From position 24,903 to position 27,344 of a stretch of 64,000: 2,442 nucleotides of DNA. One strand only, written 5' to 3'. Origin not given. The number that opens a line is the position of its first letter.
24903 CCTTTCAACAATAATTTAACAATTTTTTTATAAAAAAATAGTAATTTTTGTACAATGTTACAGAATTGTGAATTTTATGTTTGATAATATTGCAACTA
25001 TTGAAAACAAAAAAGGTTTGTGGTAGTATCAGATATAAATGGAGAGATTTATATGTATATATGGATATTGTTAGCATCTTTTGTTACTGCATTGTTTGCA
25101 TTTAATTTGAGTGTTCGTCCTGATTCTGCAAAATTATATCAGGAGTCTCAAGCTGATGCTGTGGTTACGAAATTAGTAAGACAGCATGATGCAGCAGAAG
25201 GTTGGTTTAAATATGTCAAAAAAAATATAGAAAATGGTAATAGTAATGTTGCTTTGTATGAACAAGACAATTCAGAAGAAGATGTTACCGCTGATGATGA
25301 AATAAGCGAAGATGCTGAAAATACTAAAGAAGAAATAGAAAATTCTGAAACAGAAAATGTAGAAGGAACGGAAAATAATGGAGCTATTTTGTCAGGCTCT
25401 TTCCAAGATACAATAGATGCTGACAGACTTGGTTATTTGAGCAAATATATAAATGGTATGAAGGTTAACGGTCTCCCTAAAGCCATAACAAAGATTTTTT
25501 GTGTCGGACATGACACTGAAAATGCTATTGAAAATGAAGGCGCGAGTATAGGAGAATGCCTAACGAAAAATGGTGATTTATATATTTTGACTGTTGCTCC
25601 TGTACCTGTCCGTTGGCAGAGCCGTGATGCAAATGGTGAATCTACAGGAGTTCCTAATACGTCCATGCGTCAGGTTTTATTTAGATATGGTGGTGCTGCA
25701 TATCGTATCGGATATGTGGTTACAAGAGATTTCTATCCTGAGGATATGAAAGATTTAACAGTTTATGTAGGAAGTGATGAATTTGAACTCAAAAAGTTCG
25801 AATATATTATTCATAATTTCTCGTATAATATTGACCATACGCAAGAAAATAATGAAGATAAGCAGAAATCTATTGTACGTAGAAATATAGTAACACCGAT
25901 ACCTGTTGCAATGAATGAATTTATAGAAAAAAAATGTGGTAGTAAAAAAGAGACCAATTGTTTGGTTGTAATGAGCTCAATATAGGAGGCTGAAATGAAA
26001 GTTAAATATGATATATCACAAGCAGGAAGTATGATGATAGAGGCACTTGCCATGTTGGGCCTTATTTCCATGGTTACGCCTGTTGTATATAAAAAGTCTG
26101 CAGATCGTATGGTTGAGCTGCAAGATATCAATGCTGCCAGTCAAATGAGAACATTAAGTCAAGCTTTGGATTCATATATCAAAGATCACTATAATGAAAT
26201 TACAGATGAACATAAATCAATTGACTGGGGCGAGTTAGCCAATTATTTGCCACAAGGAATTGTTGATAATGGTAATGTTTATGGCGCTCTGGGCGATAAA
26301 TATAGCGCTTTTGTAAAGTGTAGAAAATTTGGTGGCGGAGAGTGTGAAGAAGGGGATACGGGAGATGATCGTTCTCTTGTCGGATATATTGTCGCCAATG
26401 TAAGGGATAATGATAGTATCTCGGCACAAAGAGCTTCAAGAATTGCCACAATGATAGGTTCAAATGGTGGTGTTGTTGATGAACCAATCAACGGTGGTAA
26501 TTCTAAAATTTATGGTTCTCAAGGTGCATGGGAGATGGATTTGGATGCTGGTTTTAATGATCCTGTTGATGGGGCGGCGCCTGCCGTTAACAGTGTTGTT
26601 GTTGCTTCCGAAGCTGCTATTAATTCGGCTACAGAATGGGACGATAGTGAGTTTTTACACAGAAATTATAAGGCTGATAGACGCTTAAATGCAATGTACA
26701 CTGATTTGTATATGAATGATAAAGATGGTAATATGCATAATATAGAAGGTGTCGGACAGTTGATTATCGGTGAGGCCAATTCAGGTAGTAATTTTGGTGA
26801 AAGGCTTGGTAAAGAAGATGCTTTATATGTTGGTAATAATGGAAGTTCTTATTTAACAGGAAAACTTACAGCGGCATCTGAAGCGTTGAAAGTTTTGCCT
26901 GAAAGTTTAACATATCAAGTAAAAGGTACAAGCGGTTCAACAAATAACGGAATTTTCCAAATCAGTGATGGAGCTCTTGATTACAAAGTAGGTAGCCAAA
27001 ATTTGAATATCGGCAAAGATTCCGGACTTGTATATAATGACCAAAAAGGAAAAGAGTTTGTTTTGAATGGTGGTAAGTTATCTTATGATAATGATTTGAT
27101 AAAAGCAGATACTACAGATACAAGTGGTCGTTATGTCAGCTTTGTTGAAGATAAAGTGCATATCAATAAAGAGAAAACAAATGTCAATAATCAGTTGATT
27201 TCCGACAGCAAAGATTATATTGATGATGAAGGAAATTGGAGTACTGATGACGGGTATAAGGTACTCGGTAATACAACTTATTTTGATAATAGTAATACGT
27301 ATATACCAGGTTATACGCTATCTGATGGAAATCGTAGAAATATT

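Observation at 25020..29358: Two-gene operon ending in a 1107-aa protein with a prepilin-type N-terminus (a giant pilin or pseudopilin-like protein), with no pilus machinery nearby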

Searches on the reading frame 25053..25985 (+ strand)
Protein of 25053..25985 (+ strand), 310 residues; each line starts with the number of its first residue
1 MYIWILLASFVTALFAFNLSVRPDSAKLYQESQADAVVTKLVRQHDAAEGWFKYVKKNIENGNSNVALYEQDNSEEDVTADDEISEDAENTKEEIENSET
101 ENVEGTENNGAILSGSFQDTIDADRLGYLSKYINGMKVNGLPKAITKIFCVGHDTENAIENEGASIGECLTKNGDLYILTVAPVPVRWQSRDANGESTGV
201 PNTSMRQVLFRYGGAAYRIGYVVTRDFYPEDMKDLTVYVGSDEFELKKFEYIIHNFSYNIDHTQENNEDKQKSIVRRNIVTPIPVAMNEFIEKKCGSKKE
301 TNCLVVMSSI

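Call 4: search_protein_families(library=pfam, proteins=[window:25053-25985:+], max_evalue=1)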
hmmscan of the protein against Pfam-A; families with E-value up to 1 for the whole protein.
window:25053-25985:+ (310 aa): 1 family
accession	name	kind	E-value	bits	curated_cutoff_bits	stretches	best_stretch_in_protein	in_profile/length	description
PF23203.1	KIF21A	-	0.12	12.6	28.5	0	242-276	67-101/161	KIF21A-like domain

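Call 5: search_protein_families(library=ncbifam, proteins=[window:25053-25985:+], max_evalue=1)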
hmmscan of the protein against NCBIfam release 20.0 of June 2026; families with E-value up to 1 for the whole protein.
window:25053-25985:+ (310 aa): 1 family
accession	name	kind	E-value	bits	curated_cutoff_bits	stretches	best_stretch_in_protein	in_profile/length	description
TIGR00954.1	3a01203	subfamily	0.04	12.3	918.9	1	38-77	264-303/660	peroxysomal long chain fatty acyl transporter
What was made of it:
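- The window protein itself hits no curated model (N_methyl, Shufflon_N, TadE; calls 4, 5). There is no homology to any flagellar protein (calls 4, 5).
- Tried and rejected: Curated family models for both proteins (Pfam, NCBIfam) gave no meaningful hits (calls 4, 5).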

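Call 66: search_protein_families(library=pfam, alignment_id=A4, max_evalue=0.1)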
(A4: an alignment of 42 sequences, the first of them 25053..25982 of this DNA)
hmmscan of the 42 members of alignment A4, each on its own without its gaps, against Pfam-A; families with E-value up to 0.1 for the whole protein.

A. member 1, window:25053-25982:+ (310 aa): 0 families

B. families by the number of members that match (of 42 scanned): 6 families
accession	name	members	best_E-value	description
PF01185.23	Hydrophobin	1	0.0062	Fungal hydrophobin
PF24528.1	Ig_ADGRF3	1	0.012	Adhesion G-protein coupled receptor F3-like, Ig-like domain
PF18552.7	PheRS_DBD1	1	0.029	PheRS DNA binding domain 1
PF03225.19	Viral_Hsp90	1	0.04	Viral heat shock protein Hsp90 homologue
PF03585.19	Herpes_ICP4_C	1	0.044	Herpesvirus ICP4-like protein C-terminal region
PF21957.2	Zn_ribbon_16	1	0.086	Zinc beta-ribbon finger, putative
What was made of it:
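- Closest known: GspK-type Glu5-less minor pseudopilins. Different: It has no homology to GspK models (call 66).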

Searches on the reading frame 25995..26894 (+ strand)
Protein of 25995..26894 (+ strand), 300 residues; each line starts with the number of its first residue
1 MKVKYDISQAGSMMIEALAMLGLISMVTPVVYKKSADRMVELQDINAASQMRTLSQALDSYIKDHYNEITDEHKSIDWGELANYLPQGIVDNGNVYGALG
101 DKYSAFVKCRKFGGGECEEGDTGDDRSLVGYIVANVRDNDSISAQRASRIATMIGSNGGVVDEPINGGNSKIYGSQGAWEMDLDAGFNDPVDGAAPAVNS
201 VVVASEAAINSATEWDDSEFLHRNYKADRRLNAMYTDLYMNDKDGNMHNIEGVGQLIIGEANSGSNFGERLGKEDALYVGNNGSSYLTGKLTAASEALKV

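Call 39: search_protein_families(library=pfam, alignment_id=A2, max_evalue=1)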
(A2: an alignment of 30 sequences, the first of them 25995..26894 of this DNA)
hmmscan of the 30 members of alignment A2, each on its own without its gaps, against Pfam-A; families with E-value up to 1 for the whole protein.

A. member 1, window:25995-26894:+ (300 aa): 0 families

B. families by the number of members that match (of 30 scanned): 16 families
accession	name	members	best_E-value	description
PF04917.17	Shufflon_N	10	2.3e-10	Bacterial shufflon protein, N-terminal constant region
PF22670.1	Gp10_D3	1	0.0082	Baseplate wedge protein gp10 domain 3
PF21373.2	ZNHIT3_C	1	0.043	Zinc finger HIT domain-containing protein 3, C-terminal domain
PF05645.19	RNA_pol_Rpc82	1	0.046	RNA polymerase III subunit RPC82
PF08114.16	PMP1_2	1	0.047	ATPase proteolipid family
PF24855.1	DUF7729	1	0.057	Domain of unknown function (DUF7729)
PF05004.19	IFRD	1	0.085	Interferon-related developmental regulator (IFRD)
PF22649.2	Cgl0159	1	0.088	Cgl0159-like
PF02505.19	MCR_D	1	0.09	Methyl-coenzyme M reductase operon protein D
PF17684.7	SCAB-PH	1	0.13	PH domain of plant-specific actin-binding protein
PF24243.1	Phage_tail_C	1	0.14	Phage tail tip domain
PF01628.27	HrcA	1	0.16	HrcA protein C terminal domain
PF09247.16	TBP-binding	1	0.18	TATA box-binding protein binding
PF16693.10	Yop-YscD_ppl_1st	1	0.22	YscD/CdsD-like Bon-like domain 1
PF06147.18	DUF968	1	0.22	Protein of unknown function (DUF968)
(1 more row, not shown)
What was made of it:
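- It hits 10 of 30 N-modules (call 39).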

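Call 40: search_solved_structures(query=A2, max_evalue=10, show_alignments=3)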
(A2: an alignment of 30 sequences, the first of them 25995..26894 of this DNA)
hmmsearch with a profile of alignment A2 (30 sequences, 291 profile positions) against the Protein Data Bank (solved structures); distinct sequences matched with E-value up to 10: 0.

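Call 43: predict_structure(alignment_id=A2)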
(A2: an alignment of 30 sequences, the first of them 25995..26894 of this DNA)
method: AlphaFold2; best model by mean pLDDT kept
length: 300 residues; sequences in the alignment: 30
mean_pLDDT: 74.4   pTM: 0.64
mean pLDDT of the five models: 74.4, 73.8, 73.6, 72.1, 71.2
residues with pLDDT >= 90: 102; 70-90: 96; 50-70: 35; < 50: 67
segments of 3 or more residues with pLDDT < 50: 215-217, 219-235, 257-300
pLDDT, mean of each block of 10 residues (from residue 1): 73 91 92 92 95 94 86 85 91 86 89 81 81 83 91 95 85 91 74 80 84 51 40 48 64 45 41 39 39 43
secondary structure, 60 per line:
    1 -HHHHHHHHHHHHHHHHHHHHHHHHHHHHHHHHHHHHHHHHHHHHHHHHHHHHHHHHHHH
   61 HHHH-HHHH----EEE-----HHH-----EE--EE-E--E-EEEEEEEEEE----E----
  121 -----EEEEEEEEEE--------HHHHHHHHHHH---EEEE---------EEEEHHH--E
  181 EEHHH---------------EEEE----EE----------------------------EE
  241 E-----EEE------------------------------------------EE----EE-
elements in order: H2-64 H66-69 E74-76 E102-111 E126-135 H144-154 E158-161 E171-174 E180-182 E201-204 E239-241 E247-249
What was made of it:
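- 26028..26894 (+): PilV-like pilin module (aa 12-300). It comprises the hydrophobic alpha1N helix with Glu+5 (aa 12-32), an amphipathic alpha1C helix, and a beta-sheet head carrying the YLPQG, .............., G.W, FLHR and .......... motifs. The AlphaFold2 model has pLDDT mostly 80-95 for residues 1-210, with a helix at 2-64 and beta-strands after it (call 43).
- On Type IV pilin / class III signal peptide proteins: The AlphaFold2 N-module model is confident (pLDDT mostly 80-95 for residues 1-210) and shows a helix at 2-64 plus beta-strands (call 43).
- The AlphaFold2 N-module model is confident and shows a helix at residues 2-64 followed by a beta-sheet (call 43).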

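Call 47: fold_search(model_id=the predicted structure, library=pdb)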
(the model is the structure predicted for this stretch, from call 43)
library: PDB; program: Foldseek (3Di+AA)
matches with E <= 10: 411; with E <= 0.001: 0
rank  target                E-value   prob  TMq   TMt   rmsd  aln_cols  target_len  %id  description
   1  6jsz_D                4.2e-01  0.04  0.09  0.17  13.3       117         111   14  BACE2 xaperone complex with N-{3-[(5R)-3-amino-5-methyl-9,9-dioxo-2,9lambda6-dithia-4-azaspiro[5.5]undec-3-en-5-yl]-4- (released 2019-08-28)
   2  8zhd_F                6.5e-01  0.03  0.08  0.16  14.0       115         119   15  SARS-CoV-2 spike trimer (6P) in complex with two R1-26 Fabs (released 2024-08-21)
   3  3gvk_B                6.9e-01  0.02  0.11  0.06  23.2       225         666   14  Crystal structure of endo-neuraminidase NF mutant (released 2010-03-02)
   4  3ju4                  7.3e-01  0.02  0.11  0.06  23.3       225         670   13  Crystal Structure Analysis of EndosialidaseNF at 0.98 A Resolution (released 2010-02-02)
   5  7a4y_B                7.8e-01  0.04  0.08  0.16  12.8       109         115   12  Crystal structure of the P5P6 coiled-coil in complex with nanobody Nb34. (released 2021-05-05)
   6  7n4n_D                7.8e-01  0.03  0.09  0.17  13.3       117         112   14  BACE-2 in complex with ligand 36 (released 2021-10-06)
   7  4bfb_D                9.3e-01  0.03  0.08  0.16  12.7       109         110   15  BACE2 XAPERONE COMPLEX (released 2013-05-29)
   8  3gvk_A                9.3e-01  0.02  0.11  0.06  23.2       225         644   13  Crystal structure of endo-neuraminidase NF mutant (released 2010-03-02)
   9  7t4s_H                9.3e-01  0.02  0.08  0.13  12.7       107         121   20  CryoEM structure of the HCMV Pentamer gH/gL/UL128/UL130/UL131A in complex with NRP2 and neutralizing fabs 8I21 and 13H (released 2022-03-23)
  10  24qj                  9.9e-01  0.04  0.13  0.10  19.2       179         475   16  Crystal structure of a tailspike depolymerase (Solidus_gp83) from Acinetobacter phage Solidus (released 2026-03-25)
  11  7d5u_D                9.9e-01  0.03  0.09  0.16  13.6       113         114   17  BACE2 xaperone complex with N-{3-[(9S)-7-amino-2,2-difluoro-9-(prop-1-yn-1-yl)-6-oxa-8-azaspiro[3.5]non-7-en-9-yl]-4-f (released 2021-03-31)
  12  3gvj_A                9.9e-01  0.02  0.11  0.06  23.2       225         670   13  Crystal structure of an endo-neuraminidaseNF mutant (released 2010-03-02)
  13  4y5y_A                1.1e+00  0.02  0.09  0.17  14.1       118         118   14  Diabody 330 complex with EpoR (released 2015-03-18)
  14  7f1g_D                1.2e+00  0.03  0.08  0.16  12.6       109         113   15  BACE2 xaperone complex with N-{3-[(4R,5R,6R)-2-amino-5-fluoro-4,6-dimethyl-5,6-dihydro-4H-1,3-thiazin-4-yl]-4-fluoroph (released 2022-02-23)
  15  8tqi_C                1.2e+00  0.02  0.09  0.16  13.8       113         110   17  Hemagglutinin-neuraminidase from Human parainfluenza virus type 3: complex with rPIV3-23 and rPIV3-28 Fabs (released 2024-04-24)
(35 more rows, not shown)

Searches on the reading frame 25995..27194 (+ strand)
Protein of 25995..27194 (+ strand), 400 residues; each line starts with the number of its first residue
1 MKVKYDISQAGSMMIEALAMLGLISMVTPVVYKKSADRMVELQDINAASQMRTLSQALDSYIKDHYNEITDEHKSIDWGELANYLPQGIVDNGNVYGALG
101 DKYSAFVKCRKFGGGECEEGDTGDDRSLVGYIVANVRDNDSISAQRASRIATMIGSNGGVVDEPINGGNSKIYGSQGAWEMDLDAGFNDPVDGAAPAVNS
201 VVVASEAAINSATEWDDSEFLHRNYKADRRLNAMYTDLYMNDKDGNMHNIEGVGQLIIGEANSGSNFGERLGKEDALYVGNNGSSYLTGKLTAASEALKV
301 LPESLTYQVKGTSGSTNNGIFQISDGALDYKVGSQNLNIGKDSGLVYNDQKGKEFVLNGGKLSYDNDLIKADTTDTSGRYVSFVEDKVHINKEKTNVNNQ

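Call 69: search_dna_similar(query=window:25995-27194:+, collection=plasmids, mode=protein, max_evalue=10, max_rows=12)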
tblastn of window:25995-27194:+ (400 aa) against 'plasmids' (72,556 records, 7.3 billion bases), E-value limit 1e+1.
Records with a match: 76; places in all: 76; records where one place covers at least 80% of the query: 0.
Best place of each record, by identity: <60% 76.
By first word of the organism name: Serratia 49; Yersinia 17; Ralstonia 4; Burkholderia 4; Citrobacter 2.
By predicted mobility (MOB-suite, as given by PLSDB): conjugative 47; mobilizable 24; non-mobilizable 5.
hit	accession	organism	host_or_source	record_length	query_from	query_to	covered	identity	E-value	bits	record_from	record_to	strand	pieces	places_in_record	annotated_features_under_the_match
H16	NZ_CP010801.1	Ralstonia mannitolilytica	Homo sapiens,bone marrow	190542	14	295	71%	26.5%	1e-6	58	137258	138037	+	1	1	pilV: shufflon system plasmid conjugative transfer pilus tip adhesin PilV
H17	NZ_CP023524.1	Burkholderia gladioli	Onion,onion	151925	14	256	61%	25.7%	6e+0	37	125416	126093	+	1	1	pilV: shufflon system plasmid conjugative transfer pilus tip adhesin PilV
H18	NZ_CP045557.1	Citrobacter sp. S39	-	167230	17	257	60%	25.5%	2e-1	42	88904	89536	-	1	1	pilV: shufflon system plasmid conjugative transfer pilus tip adhesin PilV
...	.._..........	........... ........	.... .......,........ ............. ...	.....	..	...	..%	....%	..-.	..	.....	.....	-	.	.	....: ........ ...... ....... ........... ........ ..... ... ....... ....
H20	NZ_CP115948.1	Ralstonia solanacearum MolK2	Musa sp.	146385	11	256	62%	23.8%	1e-2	45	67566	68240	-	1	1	pilV: shufflon system plasmid conjugative transfer pilus tip adhesin PilV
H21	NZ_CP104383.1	Ralstonia pickettii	cell culture,aquaculture water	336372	11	256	62%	23.8%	3e-2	45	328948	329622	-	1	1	pilV: shufflon system plasmid conjugative transfer pilus tip adhesin PilV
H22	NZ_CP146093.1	Ralstonia sp. RRA.1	pure culture,Cupriavidus necator ...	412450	11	256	62%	23.8%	3e-2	45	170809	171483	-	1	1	pilV: shufflon system plasmid conjugative transfer pilus tip adhesin PilV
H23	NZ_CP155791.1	Burkholderia cenocepacia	Sputum,sputum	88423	11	252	61%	23.6%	1e-1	42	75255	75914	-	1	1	pilV: shufflon system plasmid conjugative transfer pilus tip adhesin PilV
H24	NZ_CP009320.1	Burkholderia gladioli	Plant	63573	217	256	10%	47.6%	1e+1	36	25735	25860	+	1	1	pilV: shufflon system plasmid conjugative transfer pilus tip adhesin PilV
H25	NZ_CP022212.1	Burkholderia gladioli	Environment,environmental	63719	217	256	10%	47.6%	1e+1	36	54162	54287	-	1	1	pilV: shufflon system plasmid conjugative transfer pilus tip adhesin PilV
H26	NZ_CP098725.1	Yersinia ruckeri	Salmo salar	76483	11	75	16%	27.7%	4e+0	37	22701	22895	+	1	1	pilV: shufflon system plasmid conjugative transfer pilus tip adhesin PilV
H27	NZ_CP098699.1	Yersinia ruckeri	Salmo salar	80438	11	75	16%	27.7%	4e+0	37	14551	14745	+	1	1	pilV: shufflon system plasmid conjugative transfer pilus tip adhesin PilV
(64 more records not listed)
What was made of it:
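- The window's own residues 14-295 hit PilV at E 1e-6 (call 69).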

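Call 70: get_annotated_region(hit=H16, flank=16000)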
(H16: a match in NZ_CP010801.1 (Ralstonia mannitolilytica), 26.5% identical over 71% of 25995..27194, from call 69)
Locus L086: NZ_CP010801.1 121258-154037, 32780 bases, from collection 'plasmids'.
description: Ralstonia mannitolilytica strain SN82F48 plasmid pRMAN01, complete sequence
organism: Ralstonia mannitolilytica (NCBI taxid 105219)
taxonomy: Bacteria; Pseudomonadota; Betaproteobacteria; Burkholderiales; Burkholderiaceae; Ralstonia; Ralstonia mannitolilytica
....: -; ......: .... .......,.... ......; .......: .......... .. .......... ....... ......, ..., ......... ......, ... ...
typing (MOB-suite, as given by PLSDB): non-mobilizable; replicon rep_cluster_1531
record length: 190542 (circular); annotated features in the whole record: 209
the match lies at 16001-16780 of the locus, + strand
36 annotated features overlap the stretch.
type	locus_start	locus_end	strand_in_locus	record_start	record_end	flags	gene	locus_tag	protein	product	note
CDS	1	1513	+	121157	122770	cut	-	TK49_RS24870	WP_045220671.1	type IV secretion system protein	GO:0030255 - protein secretion by the type IV secretion system [Evidence IEA]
CDS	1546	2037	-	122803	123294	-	-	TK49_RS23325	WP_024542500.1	hypothetical protein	-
CDS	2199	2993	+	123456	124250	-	-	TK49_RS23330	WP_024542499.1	VirB8/TrbF family protein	-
CDS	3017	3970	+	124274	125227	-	-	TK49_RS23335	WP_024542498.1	TrbG/VirB9 family P-type conjugative transfer protein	-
CDS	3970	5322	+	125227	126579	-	-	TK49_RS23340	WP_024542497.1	TrbI/VirB10 family protein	-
CDS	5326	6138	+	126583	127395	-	-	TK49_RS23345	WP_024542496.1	TrbG/VirB9 family P-type conjugative transfer protein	-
CDS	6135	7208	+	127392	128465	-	-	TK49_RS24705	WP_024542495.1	toxin co-regulated pilus biosynthesis Q family protein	-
CDS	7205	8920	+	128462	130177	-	-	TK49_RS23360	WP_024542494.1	secretin N-terminal domain-containing protein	GO:0009297 - pilus assembly [Evidence IEA]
CDS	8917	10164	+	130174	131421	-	pilO2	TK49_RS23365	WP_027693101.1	type 4b pilus protein PilO2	-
CDS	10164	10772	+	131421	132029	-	pilP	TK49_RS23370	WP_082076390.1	type IV pilus biogenesis protein PilP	GO:0009297 - pilus assembly [Evidence IEA]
CDS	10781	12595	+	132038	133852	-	-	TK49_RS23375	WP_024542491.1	ATPase, T2SS/T4P/T4SS family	-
CDS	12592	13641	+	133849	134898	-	-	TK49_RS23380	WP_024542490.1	type II secretion system F family protein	-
CDS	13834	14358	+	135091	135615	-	-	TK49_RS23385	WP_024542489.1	hypothetical protein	-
CDS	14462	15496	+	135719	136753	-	-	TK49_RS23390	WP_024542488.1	ATPase, T2SS/T4P/T4SS family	-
CDS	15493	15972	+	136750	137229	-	-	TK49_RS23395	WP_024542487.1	hypothetical protein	-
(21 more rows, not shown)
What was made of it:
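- On PilV / Shufflon_N (PF04917) minor pilins: Compare the reference operon in call 70.
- In the Ralstonia reference the T4b pilus operon lies directly beside VirB8/9/10 genes (call 70).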
